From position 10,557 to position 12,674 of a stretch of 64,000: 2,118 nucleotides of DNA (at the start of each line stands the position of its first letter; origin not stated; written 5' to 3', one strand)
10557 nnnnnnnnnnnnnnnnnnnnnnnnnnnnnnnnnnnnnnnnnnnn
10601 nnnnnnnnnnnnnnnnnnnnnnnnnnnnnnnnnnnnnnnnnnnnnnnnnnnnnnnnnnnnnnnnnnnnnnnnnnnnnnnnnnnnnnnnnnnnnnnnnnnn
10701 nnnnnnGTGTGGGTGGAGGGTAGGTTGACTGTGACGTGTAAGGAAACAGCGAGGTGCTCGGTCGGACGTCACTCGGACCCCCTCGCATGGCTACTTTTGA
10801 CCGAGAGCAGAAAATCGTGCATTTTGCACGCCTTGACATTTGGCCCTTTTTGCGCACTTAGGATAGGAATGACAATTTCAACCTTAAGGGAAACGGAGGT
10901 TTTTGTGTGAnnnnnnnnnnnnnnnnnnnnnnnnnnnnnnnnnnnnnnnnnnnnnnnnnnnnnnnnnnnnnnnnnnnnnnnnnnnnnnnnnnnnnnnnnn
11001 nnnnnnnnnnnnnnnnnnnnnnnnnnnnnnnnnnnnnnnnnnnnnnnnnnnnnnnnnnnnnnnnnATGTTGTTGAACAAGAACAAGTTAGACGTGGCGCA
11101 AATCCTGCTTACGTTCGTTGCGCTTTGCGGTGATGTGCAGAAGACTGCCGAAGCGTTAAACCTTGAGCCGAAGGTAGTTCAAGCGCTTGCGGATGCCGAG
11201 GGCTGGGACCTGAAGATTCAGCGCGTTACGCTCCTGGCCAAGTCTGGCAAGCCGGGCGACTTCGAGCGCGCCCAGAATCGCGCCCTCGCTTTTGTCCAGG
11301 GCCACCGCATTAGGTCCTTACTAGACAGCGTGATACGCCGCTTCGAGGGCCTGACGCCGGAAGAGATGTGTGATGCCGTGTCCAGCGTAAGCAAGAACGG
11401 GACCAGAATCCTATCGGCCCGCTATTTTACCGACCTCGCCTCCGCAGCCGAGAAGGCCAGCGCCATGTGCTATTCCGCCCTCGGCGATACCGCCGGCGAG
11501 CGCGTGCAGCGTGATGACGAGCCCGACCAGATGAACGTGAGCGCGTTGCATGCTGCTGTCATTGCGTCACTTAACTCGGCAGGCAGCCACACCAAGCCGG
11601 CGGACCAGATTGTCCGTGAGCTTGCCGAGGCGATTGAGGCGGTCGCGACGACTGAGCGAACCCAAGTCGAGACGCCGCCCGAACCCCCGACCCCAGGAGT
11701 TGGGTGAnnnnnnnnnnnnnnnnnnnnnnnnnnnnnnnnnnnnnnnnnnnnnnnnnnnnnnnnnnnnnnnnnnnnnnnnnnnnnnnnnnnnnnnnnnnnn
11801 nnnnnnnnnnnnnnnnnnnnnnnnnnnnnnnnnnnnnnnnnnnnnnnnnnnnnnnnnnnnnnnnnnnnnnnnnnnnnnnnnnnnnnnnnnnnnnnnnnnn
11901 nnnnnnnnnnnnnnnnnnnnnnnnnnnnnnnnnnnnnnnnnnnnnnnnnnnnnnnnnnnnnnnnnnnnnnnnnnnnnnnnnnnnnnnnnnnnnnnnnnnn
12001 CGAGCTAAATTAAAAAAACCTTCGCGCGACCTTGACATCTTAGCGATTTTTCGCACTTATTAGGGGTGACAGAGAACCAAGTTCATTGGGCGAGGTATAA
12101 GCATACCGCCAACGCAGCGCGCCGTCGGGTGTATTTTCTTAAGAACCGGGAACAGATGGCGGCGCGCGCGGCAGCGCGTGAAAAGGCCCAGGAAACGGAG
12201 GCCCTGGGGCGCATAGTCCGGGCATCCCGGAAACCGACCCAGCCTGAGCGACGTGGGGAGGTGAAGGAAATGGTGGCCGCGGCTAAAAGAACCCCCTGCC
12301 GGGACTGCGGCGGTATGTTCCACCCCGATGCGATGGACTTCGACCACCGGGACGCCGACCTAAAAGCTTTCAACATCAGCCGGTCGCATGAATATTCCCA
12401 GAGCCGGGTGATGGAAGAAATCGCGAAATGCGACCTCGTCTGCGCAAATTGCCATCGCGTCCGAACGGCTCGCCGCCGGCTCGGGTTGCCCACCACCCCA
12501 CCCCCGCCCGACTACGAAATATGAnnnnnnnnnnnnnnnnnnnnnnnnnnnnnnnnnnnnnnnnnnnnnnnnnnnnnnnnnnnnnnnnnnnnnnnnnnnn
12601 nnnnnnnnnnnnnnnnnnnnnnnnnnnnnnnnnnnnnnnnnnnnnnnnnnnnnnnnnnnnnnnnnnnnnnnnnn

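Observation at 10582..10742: Perfect 43-bp inverted repeat around a 75-bp AT-rich core at the divergence point of the two arms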

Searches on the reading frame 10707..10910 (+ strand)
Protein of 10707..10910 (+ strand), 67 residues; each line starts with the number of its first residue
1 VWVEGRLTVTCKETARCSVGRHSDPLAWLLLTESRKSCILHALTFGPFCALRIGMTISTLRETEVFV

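Call 6: search_protein_families(library=pfam, proteins=[window:10707-10910:+], max_evalue=0.01)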
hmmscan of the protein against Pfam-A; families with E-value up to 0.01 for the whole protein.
window:10707-10910:+ (67 aa): 0 families

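Call 7: search_protein_families(library=phrogs, proteins=[window:10707-10910:+], max_evalue=0.001)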
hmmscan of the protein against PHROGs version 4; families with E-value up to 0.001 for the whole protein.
window:10707-10910:+ (67 aa): 0 families

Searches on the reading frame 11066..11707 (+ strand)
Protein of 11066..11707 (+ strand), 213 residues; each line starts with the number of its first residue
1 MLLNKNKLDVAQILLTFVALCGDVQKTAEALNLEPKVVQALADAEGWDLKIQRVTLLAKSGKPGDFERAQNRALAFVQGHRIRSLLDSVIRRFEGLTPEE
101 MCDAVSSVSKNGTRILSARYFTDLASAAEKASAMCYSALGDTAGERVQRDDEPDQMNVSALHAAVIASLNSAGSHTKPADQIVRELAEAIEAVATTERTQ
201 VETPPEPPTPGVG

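Call 6: search_protein_families(library=pfam, proteins=[window:11066-11707:+], max_evalue=0.01)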
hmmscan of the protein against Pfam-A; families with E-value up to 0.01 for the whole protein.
window:11066-11707:+ (213 aa): 0 families

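Call 7: search_protein_families(library=phrogs, proteins=[window:11066-11707:+], max_evalue=0.001)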
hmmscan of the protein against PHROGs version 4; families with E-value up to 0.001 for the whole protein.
window:11066-11707:+ (213 aa): 0 families

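Call 17: find_related_loci(query=window:11066-11707:+, collection=viral_contigs, flank=5000)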
Query window:11066-11707:+ (213 aa) in viral_contigs; peptide patterns used: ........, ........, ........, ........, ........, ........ (x = any residue, [..] = any of these).
21 stretches matched a pattern; 11 encode a relative of the query (tblastn E <= 1e-3); 10 distinct loci.
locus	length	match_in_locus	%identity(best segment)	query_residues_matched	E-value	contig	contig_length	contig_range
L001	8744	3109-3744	84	1-211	7e-115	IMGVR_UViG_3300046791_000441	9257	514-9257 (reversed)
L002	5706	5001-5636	84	1-211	3e-114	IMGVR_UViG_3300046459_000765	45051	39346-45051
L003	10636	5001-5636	84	1-211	3e-114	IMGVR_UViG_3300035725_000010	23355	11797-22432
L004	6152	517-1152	84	1-211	3e-114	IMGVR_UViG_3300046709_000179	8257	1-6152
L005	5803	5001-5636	84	1-211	8e-114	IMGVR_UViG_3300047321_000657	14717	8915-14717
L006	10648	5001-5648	80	1-211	5e-108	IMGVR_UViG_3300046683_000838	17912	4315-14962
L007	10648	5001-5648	80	1-211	5e-108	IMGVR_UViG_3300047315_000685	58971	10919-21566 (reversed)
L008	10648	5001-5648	80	1-211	5e-108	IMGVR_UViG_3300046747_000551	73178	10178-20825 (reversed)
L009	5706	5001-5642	61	1-208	3e-83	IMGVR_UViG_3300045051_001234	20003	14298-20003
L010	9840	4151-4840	57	1-213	6e-82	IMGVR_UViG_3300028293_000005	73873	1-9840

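Call 42: find_related_loci(query=A3, collection=metagenome_contigs, flank=3000)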
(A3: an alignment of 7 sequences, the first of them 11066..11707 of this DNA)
Query A3 (213 aa) in metagenome_contigs; peptide patterns used: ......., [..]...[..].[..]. (x = any residue, [..] = any of these).
494 stretches matched a pattern; 8 encode a relative of the query (tblastn E <= 1e-3); 8 distinct loci.
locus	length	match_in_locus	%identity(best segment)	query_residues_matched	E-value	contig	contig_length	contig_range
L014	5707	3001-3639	92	1-213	2e-126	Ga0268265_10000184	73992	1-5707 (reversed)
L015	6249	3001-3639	92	1-213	3e-126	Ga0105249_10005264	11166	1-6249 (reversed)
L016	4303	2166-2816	68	1-208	2e-95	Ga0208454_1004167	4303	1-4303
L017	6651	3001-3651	68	1-208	3e-95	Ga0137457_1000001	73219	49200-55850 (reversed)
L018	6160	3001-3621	68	1-204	1e-93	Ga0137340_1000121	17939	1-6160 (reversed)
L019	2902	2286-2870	72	1-197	2e-95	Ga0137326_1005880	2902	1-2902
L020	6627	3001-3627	61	1-204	4e-82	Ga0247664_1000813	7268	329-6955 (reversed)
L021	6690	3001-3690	57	1-213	3e-82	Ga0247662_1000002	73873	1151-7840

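Call 55: find_homologous_proteins(query=A3, max_evalue=0.001)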
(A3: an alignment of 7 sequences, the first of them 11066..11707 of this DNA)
Query A3 (7 sequences) (213 aa, profile of the alignment): 76 proteins with E <= 0.001 among 8000 candidates.
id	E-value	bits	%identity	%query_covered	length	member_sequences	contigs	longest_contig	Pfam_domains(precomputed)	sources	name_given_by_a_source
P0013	5.4e-130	450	85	94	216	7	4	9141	-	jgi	jgi:hypothetical protein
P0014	4.9e-123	427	100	100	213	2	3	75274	-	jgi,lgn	jgi:hypothetical protein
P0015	5.0e-123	427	80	99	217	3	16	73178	-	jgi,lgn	jgi:hypothetical protein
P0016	2.4e-116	405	61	96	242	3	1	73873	-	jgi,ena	-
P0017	2.5e-113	395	80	99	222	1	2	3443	-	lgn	-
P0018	5.0e-106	371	62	95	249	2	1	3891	-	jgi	-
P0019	2.5e-104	366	69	96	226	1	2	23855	-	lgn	-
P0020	1.2e-103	364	74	96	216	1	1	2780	-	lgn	-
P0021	2.6e-103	363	68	96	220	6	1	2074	-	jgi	jgi:hypothetical protein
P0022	1.3e-102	360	62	95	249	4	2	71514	-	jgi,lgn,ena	-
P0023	2.4e-102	359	57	98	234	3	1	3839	-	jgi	-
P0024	1.3e-101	357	68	98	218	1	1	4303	-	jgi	-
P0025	2.9e-101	356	68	98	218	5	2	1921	-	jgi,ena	-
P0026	3.4e-101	356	61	96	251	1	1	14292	-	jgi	jgi:hypothetical protein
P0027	6.0e-101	355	60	94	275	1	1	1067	-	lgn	-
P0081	6.4e-47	178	39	97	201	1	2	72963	-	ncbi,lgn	-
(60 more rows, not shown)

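Call 57: find_encoding_contigs(protein=P0014, flank=3000)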
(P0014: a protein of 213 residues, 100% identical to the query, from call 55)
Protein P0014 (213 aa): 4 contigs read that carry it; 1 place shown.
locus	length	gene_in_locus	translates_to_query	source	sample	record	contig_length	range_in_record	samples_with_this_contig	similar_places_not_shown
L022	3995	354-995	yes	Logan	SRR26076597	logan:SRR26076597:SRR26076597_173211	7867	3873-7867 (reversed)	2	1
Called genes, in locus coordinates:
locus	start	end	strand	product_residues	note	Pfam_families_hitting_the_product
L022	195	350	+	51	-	-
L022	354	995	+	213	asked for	-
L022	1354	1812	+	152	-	-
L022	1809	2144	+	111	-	-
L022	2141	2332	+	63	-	-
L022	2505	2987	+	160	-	-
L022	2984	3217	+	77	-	-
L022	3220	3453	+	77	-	-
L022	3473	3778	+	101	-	-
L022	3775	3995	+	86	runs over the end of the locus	-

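Call 58: find_encoding_contigs(protein=P0081, flank=3000)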
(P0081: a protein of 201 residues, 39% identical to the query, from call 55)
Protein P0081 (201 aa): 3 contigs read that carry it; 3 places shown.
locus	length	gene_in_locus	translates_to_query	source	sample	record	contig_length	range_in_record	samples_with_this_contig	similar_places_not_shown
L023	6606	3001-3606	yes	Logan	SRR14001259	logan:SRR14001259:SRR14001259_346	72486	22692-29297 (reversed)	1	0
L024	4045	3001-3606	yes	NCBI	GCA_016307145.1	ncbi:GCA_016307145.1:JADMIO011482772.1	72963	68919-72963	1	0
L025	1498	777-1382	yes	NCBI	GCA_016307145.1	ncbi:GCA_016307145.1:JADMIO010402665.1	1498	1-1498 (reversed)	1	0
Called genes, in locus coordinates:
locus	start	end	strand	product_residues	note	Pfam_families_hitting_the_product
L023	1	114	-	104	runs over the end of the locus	-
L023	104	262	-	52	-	-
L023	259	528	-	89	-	-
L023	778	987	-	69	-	-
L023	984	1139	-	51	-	-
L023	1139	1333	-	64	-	-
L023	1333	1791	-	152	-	-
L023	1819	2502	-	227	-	-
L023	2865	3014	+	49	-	-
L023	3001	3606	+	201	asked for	-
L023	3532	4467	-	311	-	-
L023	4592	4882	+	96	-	-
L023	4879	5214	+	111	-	-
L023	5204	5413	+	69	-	-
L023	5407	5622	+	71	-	-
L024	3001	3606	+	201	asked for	-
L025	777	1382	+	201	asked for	-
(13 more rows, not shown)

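Call 73: find_related_loci(query=A3, collection=genome_contigs, flank=3000)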
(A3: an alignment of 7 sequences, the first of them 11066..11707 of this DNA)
Query A3 (213 aa) in genome_contigs; peptide patterns used: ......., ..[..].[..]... (x = any residue, [..] = any of these).
162 stretches matched a pattern, but none encodes a relative of the query by tblastn (E <= 1e-3).
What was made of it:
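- Closest known: P1 parS with ParB. Different: The family is not found as a plasmid or prophage in sequenced genomes (call 73).
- No relative is found as a prophage in 185,579 species genomes (call 73) and no integrase was seen, so classical immunity is unlikely.
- Tried and rejected: No relative of the 213-aa family in genome_contigs (call 73).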

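Call 93: predict_structure(alignment_id=A5)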
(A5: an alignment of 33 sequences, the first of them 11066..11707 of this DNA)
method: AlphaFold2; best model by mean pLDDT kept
length: 213 residues; sequences in the alignment: 33
mean_pLDDT: 77.9   pTM: 0.45
mean pLDDT of the five models: 77.9, 77.2, 76.6, 74.9, 70.2
residues with pLDDT >= 90: 66; 70-90: 75; 50-70: 66; < 50: 6
segments of 3 or more residues with pLDDT < 50: 196-199
pLDDT, mean of each block of 10 residues (from residue 1): 79 87 92 96 91 59 65 81 92 94 90 88 94 83 66 57 66 64 72 55 68 68
secondary structure, 60 per line:
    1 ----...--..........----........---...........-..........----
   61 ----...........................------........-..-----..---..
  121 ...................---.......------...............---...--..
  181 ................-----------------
elements in order: H10-19 H24-31 H35-45 H47-56 H65-91 H98-105 H119-139 H143-149 H156-170 H179-196

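Call 95: fold_search(model_id=the predicted structure, library=pdb)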
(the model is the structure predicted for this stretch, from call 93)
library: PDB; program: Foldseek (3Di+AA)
matches with E <= 10: 108; with E <= 0.001: 0
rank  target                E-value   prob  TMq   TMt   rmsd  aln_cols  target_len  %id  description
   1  9k2v_A                9.8e-01  0.06  0.14  0.06  22.0       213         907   16  Cyanophage A4 pre-ejectosome (released 2025-04-09)
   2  4xvn_A                1.1e+00  0.30  0.23  0.36  10.2       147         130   16  Crystal structure of the small terminase from thermophilic phage G20C (released 2016-02-10)
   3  3onq_C                1.2e+00  0.75  0.17  0.16   4.2        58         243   21  Crystal Structure of Regulator of Polyketide Synthase Expression BAD_0249 from Bifidobacterium adolescentis (released 2010-09-08)
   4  9k2v_a                1.2e+00  0.06  0.14  0.09  21.4       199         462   17  Cyanophage A4 pre-ejectosome (released 2025-04-09)
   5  3onq_A                1.3e+00  0.75  0.17  0.14   3.9        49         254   24  Crystal Structure of Regulator of Polyketide Synthase Expression BAD_0249 from Bifidobacterium adolescentis (released 2010-09-08)
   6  3onq_B                1.5e+00  0.66  0.17  0.15   4.3        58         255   21  Crystal Structure of Regulator of Polyketide Synthase Expression BAD_0249 from Bifidobacterium adolescentis (released 2010-09-08)
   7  3onq_D                1.5e+00  0.80  0.16  0.14   2.7        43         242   28  Crystal Structure of Regulator of Polyketide Synthase Expression BAD_0249 from Bifidobacterium adolescentis (released 2010-09-08)
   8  4xvn_C                1.5e+00  0.28  0.25  0.38   9.3       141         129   14  Crystal structure of the small terminase from thermophilic phage G20C (released 2016-02-10)
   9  2m09_MODEL_1_A        1.6e+00  0.14  0.17  0.26   8.8        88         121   18  Structure, phosphorylation and U2AF65 binding of the Nterminal Domain of splicing factor 1 during 3 splice sit (released 2013-01-30)
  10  6ejq_B                1.9e+00  0.18  0.22  0.32  10.1       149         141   17  Crystal structure of a C-terminally truncated small terminase protein from the thermophilic bacteriophage G20c (released 2018-10-10)
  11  8zf3_A                2.4e+00  0.07  0.19  0.21  17.9       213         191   16  Quorum Sensing Master Regulator SmcR of Photobacterium profundum (released 2025-05-07)
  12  6ejq_G                2.5e+00  0.12  0.20  0.29  10.3       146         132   15  Crystal structure of a C-terminally truncated small terminase protein from the thermophilic bacteriophage G20c (released 2018-10-10)
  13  3qod_B                2.5e+00  0.05  0.18  0.13  19.8       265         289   11  Crystal Structure of Heterocyst Differentiation Protein, HetR from Fischerella mv11 (released 2011-04-20)
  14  4j00_A                2.7e+00  0.05  0.17  0.13  21.2       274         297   13  Crystal Structure of Fischerella Transcription Factor HetR complexed with 24mer DNA target (released 2013-03-27)
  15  6ejq_C                3.0e+00  0.13  0.22  0.31  10.1       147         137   17  Crystal structure of a C-terminally truncated small terminase protein from the thermophilic bacteriophage G20c (released 2018-10-10)
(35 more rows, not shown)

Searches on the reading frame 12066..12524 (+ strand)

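Call 6: search_protein_families(library=pfam, proteins=[window:12066-12524:+], max_evalue=0.01)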
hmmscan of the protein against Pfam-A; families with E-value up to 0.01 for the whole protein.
window:12066-12524:+ (152 aa): 0 families

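Call 7: search_protein_families(library=phrogs, proteins=[window:12066-12524:+], max_evalue=0.001)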
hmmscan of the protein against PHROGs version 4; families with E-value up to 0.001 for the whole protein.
window:12066-12524:+ (152 aa): 5 families
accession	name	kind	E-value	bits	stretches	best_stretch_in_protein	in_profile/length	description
phrog_3106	-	DNA, RNA and nucleotide metabolism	2e-27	97.5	1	28-137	115-224/252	HNH endonuclease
phrog_2255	-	DNA, RNA and nucleotide metabolism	1.9e-23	84.1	1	38-138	86-173/211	HNH endonuclease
phrog_4234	-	DNA, RNA and nucleotide metabolism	2.1e-11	44.7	1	67-138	22-87/130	HNH endonuclease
phrog_1985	-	DNA, RNA and nucleotide metabolism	7.8e-06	27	1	69-141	58-130/184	HNH endonuclease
phrog_35854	-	DNA, RNA and nucleotide metabolism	5.1e-05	24.4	1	78-133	9-66/145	HNH endonuclease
